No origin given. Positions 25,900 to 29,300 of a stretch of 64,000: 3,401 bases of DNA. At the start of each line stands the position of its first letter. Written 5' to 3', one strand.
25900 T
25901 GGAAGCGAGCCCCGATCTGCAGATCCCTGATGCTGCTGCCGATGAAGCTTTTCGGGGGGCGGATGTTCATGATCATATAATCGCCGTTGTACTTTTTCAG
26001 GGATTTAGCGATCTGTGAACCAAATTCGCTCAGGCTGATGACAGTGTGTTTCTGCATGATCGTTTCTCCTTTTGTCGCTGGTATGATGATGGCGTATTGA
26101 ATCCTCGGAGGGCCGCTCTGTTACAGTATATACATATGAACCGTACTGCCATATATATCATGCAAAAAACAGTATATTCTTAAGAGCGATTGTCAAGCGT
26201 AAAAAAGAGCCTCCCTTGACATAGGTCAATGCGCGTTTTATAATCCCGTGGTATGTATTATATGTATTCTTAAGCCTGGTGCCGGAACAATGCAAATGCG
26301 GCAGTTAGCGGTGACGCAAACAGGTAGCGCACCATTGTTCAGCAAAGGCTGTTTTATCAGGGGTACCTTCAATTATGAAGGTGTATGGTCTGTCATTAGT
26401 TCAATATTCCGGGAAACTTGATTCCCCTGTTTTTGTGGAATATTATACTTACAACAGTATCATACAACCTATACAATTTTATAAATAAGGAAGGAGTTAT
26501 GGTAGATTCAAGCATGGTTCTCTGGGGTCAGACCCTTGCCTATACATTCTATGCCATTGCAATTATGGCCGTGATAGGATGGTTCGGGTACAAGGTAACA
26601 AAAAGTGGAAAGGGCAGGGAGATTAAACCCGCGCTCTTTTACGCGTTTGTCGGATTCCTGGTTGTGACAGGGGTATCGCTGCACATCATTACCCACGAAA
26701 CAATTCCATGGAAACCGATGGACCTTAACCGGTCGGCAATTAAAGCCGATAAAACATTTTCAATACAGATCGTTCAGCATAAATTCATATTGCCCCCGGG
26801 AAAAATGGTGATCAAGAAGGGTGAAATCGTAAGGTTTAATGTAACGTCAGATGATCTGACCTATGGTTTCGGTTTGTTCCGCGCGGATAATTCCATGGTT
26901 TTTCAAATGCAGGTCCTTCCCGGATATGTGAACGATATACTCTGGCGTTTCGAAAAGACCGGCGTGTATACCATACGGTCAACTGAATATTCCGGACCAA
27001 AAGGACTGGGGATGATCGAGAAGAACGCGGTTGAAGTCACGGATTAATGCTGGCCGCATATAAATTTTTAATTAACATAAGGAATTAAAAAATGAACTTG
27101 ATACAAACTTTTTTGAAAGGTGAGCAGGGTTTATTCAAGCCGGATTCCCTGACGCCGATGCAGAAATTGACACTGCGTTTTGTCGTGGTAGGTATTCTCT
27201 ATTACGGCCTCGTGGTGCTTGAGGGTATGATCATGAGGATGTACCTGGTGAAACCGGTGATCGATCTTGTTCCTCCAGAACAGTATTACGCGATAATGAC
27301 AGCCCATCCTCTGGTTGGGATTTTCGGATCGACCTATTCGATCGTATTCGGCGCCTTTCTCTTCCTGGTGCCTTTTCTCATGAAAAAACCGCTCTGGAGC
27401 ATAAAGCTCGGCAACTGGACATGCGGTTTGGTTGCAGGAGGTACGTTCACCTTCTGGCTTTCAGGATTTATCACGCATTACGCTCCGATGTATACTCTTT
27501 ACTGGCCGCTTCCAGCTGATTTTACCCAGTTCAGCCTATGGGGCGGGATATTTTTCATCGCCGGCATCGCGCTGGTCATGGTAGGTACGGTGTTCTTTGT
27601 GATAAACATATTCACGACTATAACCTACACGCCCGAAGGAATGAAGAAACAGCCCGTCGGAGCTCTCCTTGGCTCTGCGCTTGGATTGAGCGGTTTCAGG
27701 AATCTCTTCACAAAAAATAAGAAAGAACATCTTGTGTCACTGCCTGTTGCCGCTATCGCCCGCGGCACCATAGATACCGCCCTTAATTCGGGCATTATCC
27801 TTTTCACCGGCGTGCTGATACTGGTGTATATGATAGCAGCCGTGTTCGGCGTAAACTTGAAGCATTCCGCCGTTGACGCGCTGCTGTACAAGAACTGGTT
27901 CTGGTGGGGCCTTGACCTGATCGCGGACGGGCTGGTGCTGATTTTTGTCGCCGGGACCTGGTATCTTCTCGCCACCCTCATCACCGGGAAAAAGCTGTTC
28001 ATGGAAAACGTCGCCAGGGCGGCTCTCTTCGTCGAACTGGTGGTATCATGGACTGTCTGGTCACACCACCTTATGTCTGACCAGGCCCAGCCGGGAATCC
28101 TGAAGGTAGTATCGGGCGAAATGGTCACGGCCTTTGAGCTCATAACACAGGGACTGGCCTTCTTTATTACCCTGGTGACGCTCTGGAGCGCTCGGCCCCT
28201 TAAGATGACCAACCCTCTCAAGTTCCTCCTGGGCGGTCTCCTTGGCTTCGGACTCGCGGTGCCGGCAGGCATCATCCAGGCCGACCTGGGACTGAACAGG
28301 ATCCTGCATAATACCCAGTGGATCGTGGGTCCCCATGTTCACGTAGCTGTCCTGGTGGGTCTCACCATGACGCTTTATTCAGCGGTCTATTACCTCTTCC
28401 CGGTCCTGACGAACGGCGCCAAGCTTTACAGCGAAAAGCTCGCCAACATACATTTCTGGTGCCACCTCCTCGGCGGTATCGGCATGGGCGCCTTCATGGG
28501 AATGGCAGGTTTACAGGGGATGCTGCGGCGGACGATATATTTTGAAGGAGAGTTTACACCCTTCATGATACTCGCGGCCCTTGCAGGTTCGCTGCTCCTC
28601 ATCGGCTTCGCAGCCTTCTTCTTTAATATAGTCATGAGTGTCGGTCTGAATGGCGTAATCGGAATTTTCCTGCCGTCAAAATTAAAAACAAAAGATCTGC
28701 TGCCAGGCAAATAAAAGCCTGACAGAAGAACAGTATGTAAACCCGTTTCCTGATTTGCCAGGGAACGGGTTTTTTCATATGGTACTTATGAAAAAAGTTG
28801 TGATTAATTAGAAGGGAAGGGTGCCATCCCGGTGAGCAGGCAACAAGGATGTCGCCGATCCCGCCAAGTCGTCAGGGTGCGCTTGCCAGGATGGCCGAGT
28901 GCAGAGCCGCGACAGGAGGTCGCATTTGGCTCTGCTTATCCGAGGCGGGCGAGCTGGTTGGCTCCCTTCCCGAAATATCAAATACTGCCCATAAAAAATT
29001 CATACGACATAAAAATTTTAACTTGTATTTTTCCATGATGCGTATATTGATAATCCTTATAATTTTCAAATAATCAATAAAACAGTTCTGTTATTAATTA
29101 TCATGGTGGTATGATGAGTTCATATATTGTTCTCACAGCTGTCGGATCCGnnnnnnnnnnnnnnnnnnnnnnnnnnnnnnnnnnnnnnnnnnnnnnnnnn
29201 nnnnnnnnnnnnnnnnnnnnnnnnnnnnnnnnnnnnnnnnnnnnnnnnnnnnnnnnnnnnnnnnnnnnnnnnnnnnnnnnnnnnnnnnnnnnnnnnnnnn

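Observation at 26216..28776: Two-gene heme-copper-oxidase-like module with an altered binuclear-centre ligand set and an FNR/Dnr-type promoter box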

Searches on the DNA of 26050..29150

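Call 16: search_rna_families(source=window, start=26050, end=29150, threshold=evalue, max_evalue=1)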
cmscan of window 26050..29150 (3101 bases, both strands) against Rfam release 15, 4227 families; matches with E-value up to 1: 1.
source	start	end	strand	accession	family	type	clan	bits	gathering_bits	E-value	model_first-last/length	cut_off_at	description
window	26363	26479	+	RF02625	WsnRNA46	Gene; sRNA;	-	20.7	65.3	0.98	1-151/151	no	Wolbachia sRNA 46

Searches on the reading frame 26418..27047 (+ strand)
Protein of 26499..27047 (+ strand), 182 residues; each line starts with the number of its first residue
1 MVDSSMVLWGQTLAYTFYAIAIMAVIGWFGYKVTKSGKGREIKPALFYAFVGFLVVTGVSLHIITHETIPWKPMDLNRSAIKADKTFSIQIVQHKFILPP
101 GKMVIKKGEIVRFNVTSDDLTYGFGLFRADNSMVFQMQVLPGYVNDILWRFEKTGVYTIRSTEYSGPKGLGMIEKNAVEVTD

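Call 3: search_protein_families(library=pfam, proteins=[window:26499-27047:+, window:26418-27047:+], max_evalue=1)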
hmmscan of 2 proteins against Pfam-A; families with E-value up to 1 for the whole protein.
window:26499-27047:+ (182 aa): 4 families
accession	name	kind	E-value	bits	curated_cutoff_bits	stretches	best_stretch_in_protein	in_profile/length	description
PF00116.26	COX2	-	0.018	15.4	22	1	101-166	46-107/120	Cytochrome C oxidase subunit II, periplasmic domain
PF04973.17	NMN_transporter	-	0.03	14.8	27.3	1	8-71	45-109/175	Nicotinamide mononucleotide transporter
PF19455.4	DUF5993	-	0.29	11.8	27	1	11-34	20-43/50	Family of unknown function (DUF5993)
PF07178.16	TraL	-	0.71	10.6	24.4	1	6-52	27-72/90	TraL protein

window:26418-27047:+ (209 aa): 3 families
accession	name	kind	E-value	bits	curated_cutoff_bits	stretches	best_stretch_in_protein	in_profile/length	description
PF00116.26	COX2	-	0.012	16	22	1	128-193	46-107/120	Cytochrome C oxidase subunit II, periplasmic domain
PF19455.4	DUF5993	-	0.32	11.6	27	1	38-61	20-43/50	Family of unknown function (DUF5993)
PF07178.16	TraL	-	0.53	11.1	24.4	1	29-79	23-72/90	TraL protein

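Call 4: search_protein_families(library=ncbifam, proteins=[window:26499-27047:+], max_evalue=1)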
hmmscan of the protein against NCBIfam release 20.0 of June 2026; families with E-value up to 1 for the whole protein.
window:26499-27047:+ (182 aa): 5 families
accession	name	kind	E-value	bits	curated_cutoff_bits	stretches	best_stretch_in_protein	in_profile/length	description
TIGR02866.1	CoxB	equivalog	5.1e-05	22.9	147.7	1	101-173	118-186/202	cytochrome c oxidase subunit II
TIGR04246.1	nitrous_NosZ_Gp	equivalog_domain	8.4e-05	21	625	1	83-165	481-563/578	Sec-dependent nitrous-oxide reductase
NF041074.2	quin_ox_SoxA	equivalog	0.0013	18.6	110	1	91-166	68-141/154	proton pump complex quinol oxidase subunit SoxA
NF051440.1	CuResCopIPSEAE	equivalog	0.0044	16.8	280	1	70-121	24-76/180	copper-resistant cuproprotein CopI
NF050117.1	aa3_CtaC_Actin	exception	0.018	14.3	250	1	102-167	160-221/244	aa3-type cytochrome oxidase subunit II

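Call 76: find_homologous_proteins(query=window:26499-27044:+, max_evalue=0.001)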
Query window:26499-27044:+ (182 aa): 2744 proteins with E <= 0.001 among 2758 candidates; the best 120 are listed.
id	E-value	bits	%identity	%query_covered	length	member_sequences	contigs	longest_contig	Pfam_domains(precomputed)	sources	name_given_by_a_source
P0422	3.6e-117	407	100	100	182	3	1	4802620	-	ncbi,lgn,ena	-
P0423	3.6e-110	384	93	100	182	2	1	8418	-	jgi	jgi:cytochrome c oxidase subunit II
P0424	1.3e-102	359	88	100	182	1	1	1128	-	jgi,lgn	-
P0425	2.6e-102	358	86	100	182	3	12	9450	-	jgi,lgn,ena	jgi:cytochrome c oxidase subunit 2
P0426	1.6e-101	356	86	100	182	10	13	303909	-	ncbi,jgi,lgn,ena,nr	ncbi:MAG TPA: cytochrome C oxidase subunit II [Spirochaetota bacterium]|nr:cytochrome C oxidase subu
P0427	3.1e-101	355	85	100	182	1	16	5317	-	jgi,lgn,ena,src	-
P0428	1.3e-100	353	84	100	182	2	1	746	-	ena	-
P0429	1.5e-100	353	84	100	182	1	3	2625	-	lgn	-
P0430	2.0e-100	352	84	100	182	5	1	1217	-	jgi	jgi:cytochrome c oxidase subunit 2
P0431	2.3e-100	352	84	100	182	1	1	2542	-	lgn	-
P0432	5.2e-100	351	85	100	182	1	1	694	-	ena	-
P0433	1.4e-99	349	83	100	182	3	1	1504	-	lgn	-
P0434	2.1e-99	349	84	100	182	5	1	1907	-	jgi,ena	-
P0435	2.2e-99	349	85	100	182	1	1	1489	-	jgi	jgi:cytochrome c oxidase subunit II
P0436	6.3e-98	344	82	100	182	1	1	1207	-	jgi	jgi:cytochrome c oxidase subunit II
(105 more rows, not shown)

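Call 79: search_solved_structures(query=A3, max_evalue=1, show_alignments=3)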
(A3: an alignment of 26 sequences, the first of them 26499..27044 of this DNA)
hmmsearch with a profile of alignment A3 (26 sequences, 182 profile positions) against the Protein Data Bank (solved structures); distinct sequences matched with E-value up to 1: 12.
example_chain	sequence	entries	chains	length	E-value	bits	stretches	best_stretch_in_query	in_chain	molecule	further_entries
6pty_A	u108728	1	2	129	1.3e-05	28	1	85-178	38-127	Cytochrome c oxidase subunit 2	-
6ptt_A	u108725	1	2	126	7.5e-05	25.6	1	85-173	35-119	Cytochrome c oxidase subunit 2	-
2lln_A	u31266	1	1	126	0.00017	24.4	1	86-177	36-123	Cytochrome c oxidase subunit 2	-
2cua_A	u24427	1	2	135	0.0002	24.2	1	86-177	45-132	PROTEIN (CUA)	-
2fwl_B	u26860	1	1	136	0.00021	24.1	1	86-177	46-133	Cytochrome c oxidase subunit II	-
3eh3_B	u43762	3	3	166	0.00028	23.7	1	86-177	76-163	Cytochrome c oxidase subunit 2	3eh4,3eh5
3s33_B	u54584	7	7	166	0.00028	23.7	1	86-177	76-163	Cytochrome c oxidase subunit 2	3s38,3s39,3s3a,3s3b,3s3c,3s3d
2qpe_B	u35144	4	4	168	0.00028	23.7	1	86-177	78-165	Cytochrome c oxidase subunit 2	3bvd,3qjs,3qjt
1ehk_B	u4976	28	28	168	0.00028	23.7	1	86-177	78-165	BA3-TYPE CYTOCHROME-C OXIDASE | Cytochrome c oxidase polypeptide II | Cytochrome c oxidase subunit 2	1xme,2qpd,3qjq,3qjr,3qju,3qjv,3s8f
7deg_B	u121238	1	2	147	0.001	21.9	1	72-178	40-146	Cytochrome oxidase subunit II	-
5u7n_A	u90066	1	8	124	0.0084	18.9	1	86-163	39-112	Cytochrome c oxidase subunit 2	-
9ufb_B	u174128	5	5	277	0.34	13.7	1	14-167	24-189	Ubiquinol oxidase subunit 2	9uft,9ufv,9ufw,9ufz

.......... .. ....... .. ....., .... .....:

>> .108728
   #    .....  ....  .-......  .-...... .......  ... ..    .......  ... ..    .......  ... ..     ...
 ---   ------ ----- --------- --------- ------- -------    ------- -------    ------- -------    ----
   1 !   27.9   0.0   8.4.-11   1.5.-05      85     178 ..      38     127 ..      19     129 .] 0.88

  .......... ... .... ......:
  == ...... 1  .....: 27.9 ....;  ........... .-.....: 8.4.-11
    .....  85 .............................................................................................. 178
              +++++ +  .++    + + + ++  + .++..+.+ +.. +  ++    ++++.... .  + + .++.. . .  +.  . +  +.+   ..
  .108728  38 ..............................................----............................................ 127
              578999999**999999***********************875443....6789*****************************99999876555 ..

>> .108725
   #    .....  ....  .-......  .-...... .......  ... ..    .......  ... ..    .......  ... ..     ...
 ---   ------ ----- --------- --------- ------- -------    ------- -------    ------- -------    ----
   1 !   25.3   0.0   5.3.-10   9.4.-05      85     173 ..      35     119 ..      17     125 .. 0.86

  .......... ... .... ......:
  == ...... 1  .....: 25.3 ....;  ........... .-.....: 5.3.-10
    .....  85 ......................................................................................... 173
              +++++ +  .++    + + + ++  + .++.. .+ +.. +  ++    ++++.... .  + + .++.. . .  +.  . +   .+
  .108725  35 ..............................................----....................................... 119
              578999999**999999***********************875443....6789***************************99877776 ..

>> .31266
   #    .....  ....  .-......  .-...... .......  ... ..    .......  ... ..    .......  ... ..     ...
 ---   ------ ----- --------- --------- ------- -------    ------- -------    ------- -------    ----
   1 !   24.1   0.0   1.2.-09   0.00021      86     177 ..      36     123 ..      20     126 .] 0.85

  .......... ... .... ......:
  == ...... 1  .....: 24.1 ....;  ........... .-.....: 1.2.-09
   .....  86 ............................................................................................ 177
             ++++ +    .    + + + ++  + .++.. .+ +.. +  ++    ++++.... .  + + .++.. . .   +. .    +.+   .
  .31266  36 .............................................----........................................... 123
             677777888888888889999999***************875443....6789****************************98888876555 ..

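Call 84: predict_structure(alignment_id=A3)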
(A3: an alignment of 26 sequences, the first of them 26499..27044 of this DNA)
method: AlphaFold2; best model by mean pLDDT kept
length: 182 residues; sequences in the alignment: 26
mean_pLDDT: 81.5   pTM: 0.60
mean pLDDT of the five models: 81.5, 80.7, 77.8, 77.8, 74.8
residues with pLDDT >= 90: 58; 70-90: 90; 50-70: 30; < 50: 4
segments of 3 or more residues with pLDDT < 50: none
pLDDT, mean of each block of 10 residues (from residue 1): 65 81 82 64 74 83 64 58 93 91 94 91 90 88 90 94 72 93 96
secondary structure, 60 per line:
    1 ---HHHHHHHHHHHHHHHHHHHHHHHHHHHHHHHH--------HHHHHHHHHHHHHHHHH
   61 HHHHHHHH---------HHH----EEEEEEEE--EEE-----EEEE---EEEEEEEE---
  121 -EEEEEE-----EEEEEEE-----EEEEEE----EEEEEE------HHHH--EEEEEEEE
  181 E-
elements in order: H4-35 H44-68 E85-92 E95-97 E103-106 E110-117 E122-127 E133-139 E145-150 E155-160 H167-170 E173-181

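Call 86: fold_search(model_id=the predicted structure, library=pdb)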
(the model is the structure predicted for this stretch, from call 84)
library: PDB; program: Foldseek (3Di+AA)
matches with E <= 10: 1279; with E <= 0.001: 459
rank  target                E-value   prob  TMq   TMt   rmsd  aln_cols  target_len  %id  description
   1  8ucj_b                2.2e-08  1.00  0.59  0.48   5.4       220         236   12  CryoEM structure of Komagataella pastoris Cytochrome c oxidase (11 subunits) in complex with human VMAT2 (released 2024-10-09)
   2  2cua_A                3.4e-08  1.00  0.45  0.65   2.6       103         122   21  THE CUA DOMAIN OF CYTOCHROME BA3 FROM THERMUS THERMOPHILUS (released 1999-05-28)
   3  5ndc_B                4.4e-08  1.00  0.46  0.50   6.3       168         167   15  Structure of ba3-type cytochrome c oxidase from Thermus thermophilus by serial femtosecond crystallography (released 2017-08-23)
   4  5u7n_E                5.3e-08  1.00  0.43  0.66   2.6       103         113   20  CRYSTAL STRUCTURE OF A CHIMERIC CUA DOMAIN (SUBUNIT II) OF CYTOCHROME BA3 FROM THERMUS THERMOPHILUS WITH THE AMICYANIN (released 2017-11-22)
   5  2fwl_MODEL_1_B        5.3e-08  1.00  0.44  0.58   3.3       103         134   21  The cytochrome c552/CuA complex from Thermus thermophilus (released 2006-03-28)
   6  7xmc_B                6.4e-08  1.00  0.52  0.40   6.0       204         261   18  Cryo-EM structure of Cytochrome bo3 from Escherichia coli, apo structure with DMSO (released 2022-12-21)
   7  2qpe_B                7.3e-08  1.00  0.43  0.47  12.7       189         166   16  An unexpected outcome of surface-engineering an integral membrane protein: Improved crystallization of cytochrome ba3  (released 2007-12-11)
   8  5u7n_G                7.7e-08  1.00  0.43  0.67   3.2       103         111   20  CRYSTAL STRUCTURE OF A CHIMERIC CUA DOMAIN (SUBUNIT II) OF CYTOCHROME BA3 FROM THERMUS THERMOPHILUS WITH THE AMICYANIN (released 2017-11-22)
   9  6hu9_b                8.2e-08  1.00  0.56  0.46   5.5       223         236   14  III2-IV2 mitochondrial respiratory supercomplex from S. cerevisiae (released 2018-12-26)
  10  8qqk_B                8.2e-08  1.00  0.47  0.36   6.8       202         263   19  Cryo-EM structure of E. coli cytochrome bo3 quinol oxidase assembled in peptidiscs (released 2024-04-24)
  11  6ptt_A                8.8e-08  1.00  0.43  0.62   3.4       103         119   21  Soluble model of Arabidopsis thaliana CuA (Tt3LAt) (released 2019-11-20)
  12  8f68_B                8.8e-08  1.00  0.54  0.41   6.0       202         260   19  E. coli cytochrome bo3 ubiquinol oxidase monomer (released 2022-11-30)
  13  7e1v_E                9.3e-08  1.00  0.50  0.36   7.2       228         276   14  Cryo-EM structure of apo hybrid respiratory supercomplex consisting of Mycobacterium tuberculosis complexIII and Mycob (released 2021-10-13)
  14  5u7n_B                1.0e-07  1.00  0.42  0.63   3.3       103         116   20  CRYSTAL STRUCTURE OF A CHIMERIC CUA DOMAIN (SUBUNIT II) OF CYTOCHROME BA3 FROM THERMUS THERMOPHILUS WITH THE AMICYANIN (released 2017-11-22)
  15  2cua_B                1.0e-07  1.00  0.44  0.58   7.0       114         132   21  THE CUA DOMAIN OF CYTOCHROME BA3 FROM THERMUS THERMOPHILUS (released 1999-05-28)
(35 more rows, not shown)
